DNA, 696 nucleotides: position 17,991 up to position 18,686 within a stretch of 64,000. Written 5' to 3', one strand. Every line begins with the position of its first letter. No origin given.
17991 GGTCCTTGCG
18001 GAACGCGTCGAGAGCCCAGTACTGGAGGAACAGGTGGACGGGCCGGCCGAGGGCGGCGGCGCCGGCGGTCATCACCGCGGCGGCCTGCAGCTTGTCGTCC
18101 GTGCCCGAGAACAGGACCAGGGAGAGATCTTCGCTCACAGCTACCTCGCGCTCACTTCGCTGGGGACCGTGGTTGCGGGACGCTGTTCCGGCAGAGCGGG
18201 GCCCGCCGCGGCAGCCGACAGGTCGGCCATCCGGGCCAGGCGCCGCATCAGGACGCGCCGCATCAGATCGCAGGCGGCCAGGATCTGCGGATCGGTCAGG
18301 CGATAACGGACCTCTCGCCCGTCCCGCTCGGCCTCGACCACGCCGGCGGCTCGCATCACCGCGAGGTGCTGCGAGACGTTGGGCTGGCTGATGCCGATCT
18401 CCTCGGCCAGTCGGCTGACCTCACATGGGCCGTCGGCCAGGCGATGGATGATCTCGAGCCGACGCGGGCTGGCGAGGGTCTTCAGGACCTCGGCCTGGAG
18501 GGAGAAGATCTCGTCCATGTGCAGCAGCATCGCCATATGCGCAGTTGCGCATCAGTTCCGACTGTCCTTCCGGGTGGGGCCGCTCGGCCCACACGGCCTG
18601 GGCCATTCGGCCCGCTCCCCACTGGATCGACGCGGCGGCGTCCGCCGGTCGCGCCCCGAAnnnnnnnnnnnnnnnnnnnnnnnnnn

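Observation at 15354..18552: Sulfide-detox / sulfur-relay operon (ArsR-type persulfide-sensor-like regulator, 2x DsrE, 2x TusA, SQR) fused co-directionally to the hyp/hydrogenase operon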

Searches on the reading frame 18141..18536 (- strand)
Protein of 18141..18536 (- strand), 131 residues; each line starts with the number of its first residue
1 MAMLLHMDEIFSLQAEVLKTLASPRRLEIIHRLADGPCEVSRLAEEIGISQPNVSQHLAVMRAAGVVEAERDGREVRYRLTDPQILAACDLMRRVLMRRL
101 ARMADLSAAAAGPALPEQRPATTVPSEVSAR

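Call 3: search_protein_families(library=pfam, proteins=[window:18141-18536:-], max_evalue=0.01)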
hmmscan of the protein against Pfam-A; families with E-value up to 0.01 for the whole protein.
window:18141-18536:- (131 aa): 23 families
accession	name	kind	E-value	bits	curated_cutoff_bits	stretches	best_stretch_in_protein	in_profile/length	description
PF01022.26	HTH_5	-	9.7e-16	57.8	22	1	23-68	1-46/47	Bacterial regulatory protein, arsR family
PF12840.13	HTH_20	-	7.3e-12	45.5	27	1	21-68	1-49/51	Helix-turn-helix domain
PF12802.13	MarR_2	-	6e-09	36.4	27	1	25-74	6-60/61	MarR family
PF25212.1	HVO_A0114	-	4.3e-08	33.3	27.6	1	15-77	13-76/84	HVO_A0114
PF25213.1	HVO_A0261_N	-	6.2e-06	26.5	35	1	20-81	7-64/86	HVO_A0261 N-terminal domain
PF13412.12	HTH_24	-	9.5e-06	25.5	21.9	1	35-68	15-48/48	Winged helix-turn-helix DNA-binding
PF24034.1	DUF7343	-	1e-05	25.7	27.6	1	32-75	13-56/62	Domain of unknown function (DUF7343)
PF01978.25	TrmB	-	2.4e-05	24.5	25.6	1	34-83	19-67/68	Sugar-specific transcriptional regulator TrmB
PF13545.12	HTH_Crp_2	-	2.9e-05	24.4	27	1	39-88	24-69/70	Crp-like helix-turn-helix domain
PF02082.26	Rrf2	-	4.6e-05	24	30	1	34-83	20-68/132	Iron-dependent Transcriptional regulator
PF24035.1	DUF7344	-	0.0001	23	27.8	0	20-47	3-30/76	Domain of unknown function (DUF7344)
PF07848.18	PaaX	-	0.0001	22.9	24.8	1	42-82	28-68/70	PaaX-like protein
PF09339.16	HTH_IclR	-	0.00032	20.9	22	1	28-69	7-50/52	IclR helix-turn-helix domain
PF13463.12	HTH_27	-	0.00077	20.1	22.2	1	26-82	5-66/68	Winged helix DNA-binding domain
PF01325.25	Fe_dep_repress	-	0.00086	19.9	26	1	27-72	10-57/60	Iron dependent repressor, N-terminal DNA binding domain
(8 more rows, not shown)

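Call 4: search_protein_families(library=ncbifam, proteins=[window:18141-18536:-], max_evalue=0.01)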
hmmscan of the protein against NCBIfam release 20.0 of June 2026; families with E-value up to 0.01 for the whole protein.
window:18141-18536:- (131 aa): 14 families
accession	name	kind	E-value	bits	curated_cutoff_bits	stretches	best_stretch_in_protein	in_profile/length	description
NF033788.1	HTH_metalloreg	subfamily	3.8e-26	90.7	55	1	15-86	2-74/77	metalloregulator ArsR/SmtB family transcription factor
NF040642.1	sulf_sens_BigR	equivalog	3.2e-18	65.6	155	1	15-84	11-80/95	sulfite-sensing transcriptional repressor BigR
NF047906.1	CdPbTransRegCmtR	equivalog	1.1e-16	60.6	150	1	14-95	11-92/104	Cd(II)/Pb(II)-sensing metalloregulatory transcriptional regulator CmtR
NF045707.1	Dbac_1936_reg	equivalog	1.6e-14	53.7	115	1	13-95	6-88/99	ArsR/SmtB-type metalloregulator TsoR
NF033789.1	repress_SdpR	subfamily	4.6e-13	48.9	100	1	18-81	2-65/79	autorepressor SdpR family transcription factor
NF041413.1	ArsR_Rv2640c_fam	equivalog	4e-10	40.1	155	1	17-91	35-112/118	Rv2640c family ArsR-like transcriptional regulator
NF052532.1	TransRegPagRBaca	equivalog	6.1e-09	35.9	170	1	11-91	14-94/99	transcriptional repressor PagR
NF007528.0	PRK10141.1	subfamily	7.4e-09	35.5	97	1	16-86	8-78/117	metalloregulator ArsR/SmtB family transcription factor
TIGR01884.1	cas_HTH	subfamily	6.3e-07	29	60.2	1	13-82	131-200/202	CRISPR-associated CARF protein Csa3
NF053755.1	MsvR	equivalog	1.5e-06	28.1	220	1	16-78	5-67/236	transcriptional factor MsvR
NF047331.1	phage_HTJ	equivalog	7.7e-05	22.4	33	1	58-101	8-50/59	phage head-tail joining protein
NF053602.1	Phr_regulator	exception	0.00021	20.9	320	1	18-69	6-57/191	heat shock transcription regulator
NF007297.0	PRK09775.1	equivalog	0.0015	17.3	401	1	28-85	6-61/446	type II toxin-antitoxin system HipA family toxin YjjJ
TIGR02277.1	PaaX_trns_reg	equivalog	0.0059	16.2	264.55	1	42-83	25-66/279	phenylacetic acid degradation operon negative regulatory protein PaaX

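Call 6: search_solved_structures(query=window:18141-18536:-, max_evalue=0.001, show_alignments=5)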
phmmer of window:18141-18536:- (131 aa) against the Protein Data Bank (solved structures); distinct sequences matched with E-value up to 0.001: 35.
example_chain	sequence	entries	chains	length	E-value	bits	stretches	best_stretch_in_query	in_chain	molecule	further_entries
6jmi_A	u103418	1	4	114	3.2e-15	59.7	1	8-109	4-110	Uncharacterized HTH-type transcriptional regulator Rv0081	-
3pqj_A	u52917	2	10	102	1.2e-13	54.6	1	14-86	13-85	Biofilm growth-associated repressor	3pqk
2jsc_A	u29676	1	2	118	2.3e-13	53.7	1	14-112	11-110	Transcriptional regulator Rv1994c/MT2050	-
8qkf_A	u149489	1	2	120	3.6e-13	53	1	8-85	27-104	ArsR family transcriptional regulator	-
2lkp_A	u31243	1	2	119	1.8e-11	47.6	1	14-88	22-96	HTH-type transcriptional regulator NmtR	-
4k2e_A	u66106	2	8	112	1.9e-10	44.3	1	12-96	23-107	Transcriptional activator HlyU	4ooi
6j0e_A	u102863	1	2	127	4.4e-09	39.9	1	14-89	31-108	Arsenic responsive repressor ArsR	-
2zkz_A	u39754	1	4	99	9.8e-09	38.8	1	6-92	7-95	Transcriptional repressor pagR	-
4omy_A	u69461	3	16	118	1.5e-08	38.2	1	12-87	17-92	NolR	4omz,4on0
7p6f_AAA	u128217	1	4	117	1.7e-08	38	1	14-89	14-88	Transcriptional regulator SrnR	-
13ct_A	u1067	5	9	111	2e-08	37.7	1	15-86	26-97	Transcriptional regulator, ArsR family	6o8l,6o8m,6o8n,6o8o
6o8k_A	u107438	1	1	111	2e-08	37.7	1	15-86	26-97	Transcriptional regulator, ArsR family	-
1r22_A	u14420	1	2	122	4.9e-08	36.5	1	9-88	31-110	Transcriptional repressor smtB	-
3jth_A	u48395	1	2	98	6.3e-08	36.1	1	12-93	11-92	Transcription activator HlyU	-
5znx_A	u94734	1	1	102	6.6e-08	36.1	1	11-93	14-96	Transcriptional activator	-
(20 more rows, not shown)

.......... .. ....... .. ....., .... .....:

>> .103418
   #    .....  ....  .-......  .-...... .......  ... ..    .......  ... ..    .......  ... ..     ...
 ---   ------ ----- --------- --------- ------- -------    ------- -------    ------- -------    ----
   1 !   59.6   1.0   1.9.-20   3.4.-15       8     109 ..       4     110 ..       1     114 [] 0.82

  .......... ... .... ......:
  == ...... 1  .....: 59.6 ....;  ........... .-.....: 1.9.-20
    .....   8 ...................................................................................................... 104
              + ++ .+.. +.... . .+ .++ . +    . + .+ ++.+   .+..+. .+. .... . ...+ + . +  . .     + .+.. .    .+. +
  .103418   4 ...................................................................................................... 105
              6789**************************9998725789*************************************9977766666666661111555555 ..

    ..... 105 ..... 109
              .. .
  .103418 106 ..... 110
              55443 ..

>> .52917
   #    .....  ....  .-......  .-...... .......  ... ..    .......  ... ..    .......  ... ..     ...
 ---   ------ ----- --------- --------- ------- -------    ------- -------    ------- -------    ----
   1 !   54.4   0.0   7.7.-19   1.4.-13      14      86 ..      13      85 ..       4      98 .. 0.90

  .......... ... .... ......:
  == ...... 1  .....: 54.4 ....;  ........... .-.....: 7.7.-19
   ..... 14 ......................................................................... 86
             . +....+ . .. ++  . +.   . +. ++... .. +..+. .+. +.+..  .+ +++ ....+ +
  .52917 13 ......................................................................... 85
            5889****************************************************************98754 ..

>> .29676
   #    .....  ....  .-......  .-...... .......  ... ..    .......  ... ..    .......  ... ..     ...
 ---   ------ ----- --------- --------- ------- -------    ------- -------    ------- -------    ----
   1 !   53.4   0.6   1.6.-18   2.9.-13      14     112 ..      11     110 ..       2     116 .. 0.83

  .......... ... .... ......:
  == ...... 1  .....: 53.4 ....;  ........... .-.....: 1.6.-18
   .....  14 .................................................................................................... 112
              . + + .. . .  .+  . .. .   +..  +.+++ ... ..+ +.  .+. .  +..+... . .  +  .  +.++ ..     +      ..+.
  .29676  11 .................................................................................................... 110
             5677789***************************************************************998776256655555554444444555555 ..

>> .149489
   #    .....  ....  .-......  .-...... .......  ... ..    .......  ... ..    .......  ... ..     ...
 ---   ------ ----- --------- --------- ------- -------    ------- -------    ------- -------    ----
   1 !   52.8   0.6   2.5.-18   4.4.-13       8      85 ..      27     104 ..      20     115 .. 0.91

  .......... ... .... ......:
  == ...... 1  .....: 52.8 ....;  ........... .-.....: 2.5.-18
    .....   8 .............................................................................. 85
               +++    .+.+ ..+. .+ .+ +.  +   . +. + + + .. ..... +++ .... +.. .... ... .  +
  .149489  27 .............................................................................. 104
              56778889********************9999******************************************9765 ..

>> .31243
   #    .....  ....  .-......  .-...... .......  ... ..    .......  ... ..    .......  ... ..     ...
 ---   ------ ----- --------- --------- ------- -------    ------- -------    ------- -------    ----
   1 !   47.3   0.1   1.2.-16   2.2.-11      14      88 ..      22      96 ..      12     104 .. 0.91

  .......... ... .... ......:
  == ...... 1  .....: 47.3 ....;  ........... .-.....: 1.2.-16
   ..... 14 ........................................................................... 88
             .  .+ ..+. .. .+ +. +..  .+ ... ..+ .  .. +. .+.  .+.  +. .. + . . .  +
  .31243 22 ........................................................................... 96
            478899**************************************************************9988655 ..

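Call 12: find_homologous_proteins(query=window:18141-18536:-, max_evalue=1e-10)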
Query window:18141-18536:- (131 aa): 3169 proteins with E <= 1e-10 among 3258 candidates; the best 120 are listed.
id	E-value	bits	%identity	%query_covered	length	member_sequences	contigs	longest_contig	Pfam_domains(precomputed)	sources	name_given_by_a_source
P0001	1.1e-70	253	100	95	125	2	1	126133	PF12840.14,PF13412.13,PF25212.3,PF01978.26,PF01022.27,PF12802.14,PF24034.2,PF25213.2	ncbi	ncbi:MAG TPA: metalloregulator ArsR/SmtB family transcription factor [Candidatus Limnocylindrales ba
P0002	1.2e-53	198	92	79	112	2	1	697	PF12840.14,PF13412.13,PF25212.3,PF01022.27,PF12802.14,PF25213.2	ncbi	-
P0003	9.2e-52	192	91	82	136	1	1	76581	PF12840.14,PF25212.3,PF01978.26,PF01022.27,PF09339.17,PF12802.14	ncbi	-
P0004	8.2e-50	186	82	82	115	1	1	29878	PF12840.14,PF13412.13,PF25212.3,PF02082.27,PF01978.26,PF01022.27,PF09339.17,PF12802.14,PF25213.2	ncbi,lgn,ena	-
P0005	2.2e-49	184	85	79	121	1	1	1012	PF24035.2,PF12840.14,PF13412.13,PF25212.3,PF02082.27,PF01978.26,PF01022.27,PF09339.17,PF12802.14,PF24034.2,PF25213.2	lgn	-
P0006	2.5e-48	181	77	88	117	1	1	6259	PF12840.14,PF13412.13,PF25212.3,PF02082.27,PF01978.26,PF01022.27,PF12802.14,PF13545.13,PF24034.2,PF25213.2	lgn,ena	-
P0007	4.2e-48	180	78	82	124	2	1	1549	PF12840.14,PF13412.13,PF25212.3,PF01978.26,PF01022.27,PF12802.14,PF25213.2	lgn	-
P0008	1.7e-47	178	76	88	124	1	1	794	PF12840.14,PF13412.13,PF25212.3,PF02082.27,PF01978.26,PF01022.27,PF12802.14,PF25213.2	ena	-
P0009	3.0e-47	177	78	85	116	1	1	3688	PF12840.14,PF25212.3,PF01022.27,PF12802.14,PF25213.2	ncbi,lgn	-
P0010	6.7e-47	176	79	80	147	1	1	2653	PF12840.14,PF13412.13,PF25212.3,PF01022.27,PF12802.14,PF24034.2,PF25213.2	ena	-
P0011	7.4e-47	176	79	66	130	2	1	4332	PF12840.14,PF25212.3,PF02082.27,PF01022.27,PF12802.14,PF25213.2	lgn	-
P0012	9.2e-47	176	78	81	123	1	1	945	PF12840.14,PF25212.3,PF01022.27,PF12802.14,PF25213.2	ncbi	-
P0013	9.4e-47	176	79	83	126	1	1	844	PF12840.14,PF25212.3,PF01978.26,PF01022.27,PF12802.14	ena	-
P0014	1.2e-46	175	79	80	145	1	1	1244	PF12840.14,PF13412.13,PF25212.3,PF01022.27,PF12802.14,PF13545.13,PF24034.2,PF25213.2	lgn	-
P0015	1.3e-46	175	79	82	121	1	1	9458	PF12840.14,PF01022.27,PF12802.14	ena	-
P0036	2.9e-45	171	76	77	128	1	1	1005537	PF12840.14,PF13412.13,PF25212.3,PF01022.27,PF12802.14,PF25213.2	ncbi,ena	-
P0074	2.1e-44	168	80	77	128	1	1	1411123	PF24035.2,PF12840.14,PF25212.3,PF02082.27,PF01022.27,PF12802.14,PF25213.2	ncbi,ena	-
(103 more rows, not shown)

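Call 14: find_encoding_contigs(protein=P0074, flank=10000, max_places=2)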
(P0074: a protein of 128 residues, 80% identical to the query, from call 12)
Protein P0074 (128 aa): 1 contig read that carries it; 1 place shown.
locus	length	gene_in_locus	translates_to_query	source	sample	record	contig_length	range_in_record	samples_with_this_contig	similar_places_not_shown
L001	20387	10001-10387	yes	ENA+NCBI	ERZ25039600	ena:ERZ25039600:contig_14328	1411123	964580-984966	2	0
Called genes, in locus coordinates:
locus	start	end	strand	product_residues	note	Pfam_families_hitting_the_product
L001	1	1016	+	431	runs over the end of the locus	PF12838:Fer4_7 (faint), PF13534:Fer4_17 (faint), PF13746:Fer4_18 (faint), PF13183:Fer4_8 (weak), PF13237:Fer4_10 (faint), PF17179:Fer4_22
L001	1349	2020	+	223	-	-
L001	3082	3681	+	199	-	PF00374:NiFeSe_Hases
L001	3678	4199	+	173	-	-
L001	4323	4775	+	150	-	PF00571:CBS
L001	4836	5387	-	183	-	PF01558:POR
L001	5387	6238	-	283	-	PF02775:TPP_enzyme_C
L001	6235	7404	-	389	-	PF02776:TPP_enzyme_N (weak), PF01855:POR_N, PF17147:PFOR_II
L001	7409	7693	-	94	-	PF13187:Fer4_9 (faint), PF14697:Fer4_21 (faint), PF12797:Fer4_2 (faint), PF13237:Fer4_10 (faint), PF00037:Fer4 (faint), PF13459:Fer4_15 (faint), PF12838:Fer4_7, PF12837:Fer4_6 (weak), +3 more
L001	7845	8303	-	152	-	-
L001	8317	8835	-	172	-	PF04073:tRNA_edit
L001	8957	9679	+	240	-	-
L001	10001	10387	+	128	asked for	PF25213:HVO_A0261_N (weak), PF24035:DUF7344 (faint), PF01022:HTH_5, PF02082:Rrf2 (faint), PF12802:MarR_2, PF12840:HTH_20, PF25212:HVO_A0114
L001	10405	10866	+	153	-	PF13686:DrsE_2 (weak)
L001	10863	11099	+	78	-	PF01206:TusA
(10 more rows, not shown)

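Call 15: find_encoding_contigs(protein=P0036, flank=10000, max_places=2)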
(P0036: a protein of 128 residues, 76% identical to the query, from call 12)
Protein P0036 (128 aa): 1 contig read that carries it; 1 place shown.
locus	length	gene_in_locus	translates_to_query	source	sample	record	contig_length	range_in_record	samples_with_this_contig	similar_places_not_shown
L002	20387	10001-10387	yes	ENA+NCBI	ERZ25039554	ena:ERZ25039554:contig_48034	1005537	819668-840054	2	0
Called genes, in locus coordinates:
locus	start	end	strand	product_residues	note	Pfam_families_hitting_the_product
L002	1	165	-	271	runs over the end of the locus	PF02775:TPP_enzyme_C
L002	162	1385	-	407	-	PF02776:TPP_enzyme_N (weak), PF01855:POR_N, PF02780:Transketolase_C (faint), PF17147:PFOR_II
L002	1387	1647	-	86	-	PF13534:Fer4_17 (faint), PF25160:LdpA_Fe-S-bd (faint), PF14697:Fer4_21 (faint), PF12797:Fer4_2 (faint), PF00037:Fer4 (faint), PF13237:Fer4_10 (weak), PF12838:Fer4_7, PF13187:Fer4_9 (weak), +4 more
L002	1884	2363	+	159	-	PF01814:Hemerythrin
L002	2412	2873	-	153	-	-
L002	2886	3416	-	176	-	PF04073:tRNA_edit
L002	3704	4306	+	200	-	PF01750:HycI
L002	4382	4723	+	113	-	PF01155:HypA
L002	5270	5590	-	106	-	-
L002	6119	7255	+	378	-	PF17788:HypF_C, PF22521:HypF_C_2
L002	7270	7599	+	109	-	PF01455:HupF_HypC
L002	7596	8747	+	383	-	PF01924:HypD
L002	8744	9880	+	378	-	PF00586:AIRS, PF02769:AIRS_C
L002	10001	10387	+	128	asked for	PF25213:HVO_A0261_N (weak), PF12840:HTH_20, PF25212:HVO_A0114, PF01022:HTH_5, PF12802:MarR_2, PF13412:HTH_24 (faint)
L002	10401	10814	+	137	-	PF13686:DrsE_2 (weak)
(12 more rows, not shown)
